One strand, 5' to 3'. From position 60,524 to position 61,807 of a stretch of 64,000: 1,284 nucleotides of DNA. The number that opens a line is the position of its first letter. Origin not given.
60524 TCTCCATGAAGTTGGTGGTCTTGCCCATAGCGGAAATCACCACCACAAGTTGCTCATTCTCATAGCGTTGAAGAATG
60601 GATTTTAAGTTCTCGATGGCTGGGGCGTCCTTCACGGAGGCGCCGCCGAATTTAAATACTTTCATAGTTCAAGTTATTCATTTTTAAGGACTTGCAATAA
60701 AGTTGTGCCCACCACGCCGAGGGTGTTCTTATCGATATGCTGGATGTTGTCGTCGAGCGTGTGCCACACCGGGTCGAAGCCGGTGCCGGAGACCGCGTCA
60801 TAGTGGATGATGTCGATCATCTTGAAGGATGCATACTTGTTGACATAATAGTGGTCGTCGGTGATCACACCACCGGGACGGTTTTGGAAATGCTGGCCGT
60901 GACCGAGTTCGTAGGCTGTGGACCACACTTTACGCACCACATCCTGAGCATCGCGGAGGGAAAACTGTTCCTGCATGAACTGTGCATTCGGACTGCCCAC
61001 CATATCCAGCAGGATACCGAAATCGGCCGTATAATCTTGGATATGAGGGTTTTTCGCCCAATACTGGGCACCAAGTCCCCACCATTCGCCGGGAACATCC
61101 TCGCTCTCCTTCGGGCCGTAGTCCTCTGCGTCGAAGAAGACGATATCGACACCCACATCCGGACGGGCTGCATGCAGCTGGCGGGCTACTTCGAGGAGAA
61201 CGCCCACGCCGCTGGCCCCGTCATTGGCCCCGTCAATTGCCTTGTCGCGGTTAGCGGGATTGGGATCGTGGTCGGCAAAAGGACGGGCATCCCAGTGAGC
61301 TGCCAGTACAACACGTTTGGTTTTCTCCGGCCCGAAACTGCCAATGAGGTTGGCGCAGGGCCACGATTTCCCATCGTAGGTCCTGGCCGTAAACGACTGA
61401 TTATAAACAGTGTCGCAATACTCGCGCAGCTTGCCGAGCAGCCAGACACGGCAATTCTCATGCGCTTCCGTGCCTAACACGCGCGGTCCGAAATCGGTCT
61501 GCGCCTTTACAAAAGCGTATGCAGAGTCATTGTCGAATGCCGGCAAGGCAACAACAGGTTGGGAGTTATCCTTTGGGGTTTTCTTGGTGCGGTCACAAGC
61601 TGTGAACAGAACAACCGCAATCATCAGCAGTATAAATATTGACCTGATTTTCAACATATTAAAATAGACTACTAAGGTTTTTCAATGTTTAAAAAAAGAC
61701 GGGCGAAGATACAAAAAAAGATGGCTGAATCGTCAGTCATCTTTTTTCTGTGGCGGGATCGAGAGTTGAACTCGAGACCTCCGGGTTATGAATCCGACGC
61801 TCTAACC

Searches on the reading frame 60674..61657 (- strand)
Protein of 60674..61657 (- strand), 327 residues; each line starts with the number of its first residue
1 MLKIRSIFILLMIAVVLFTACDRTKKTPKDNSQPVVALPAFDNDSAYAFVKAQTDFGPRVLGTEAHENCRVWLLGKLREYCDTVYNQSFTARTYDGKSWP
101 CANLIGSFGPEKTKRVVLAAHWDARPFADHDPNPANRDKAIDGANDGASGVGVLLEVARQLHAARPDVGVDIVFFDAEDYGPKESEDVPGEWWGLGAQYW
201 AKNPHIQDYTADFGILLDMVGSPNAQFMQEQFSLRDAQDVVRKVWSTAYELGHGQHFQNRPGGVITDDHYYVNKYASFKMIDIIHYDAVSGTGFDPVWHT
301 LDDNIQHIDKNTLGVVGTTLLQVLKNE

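Call 30: search_protein_families(library=pfam, proteins=[window:60674-61657:-], max_evalue=0.0001)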
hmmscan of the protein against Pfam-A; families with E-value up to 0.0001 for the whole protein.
window:60674-61657:- (327 aa): 1 family
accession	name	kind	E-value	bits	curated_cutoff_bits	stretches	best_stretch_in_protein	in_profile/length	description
PF04389.22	Peptidase_M28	-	1.7e-36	126.2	21.3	1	103-323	1-192/193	Peptidase family M28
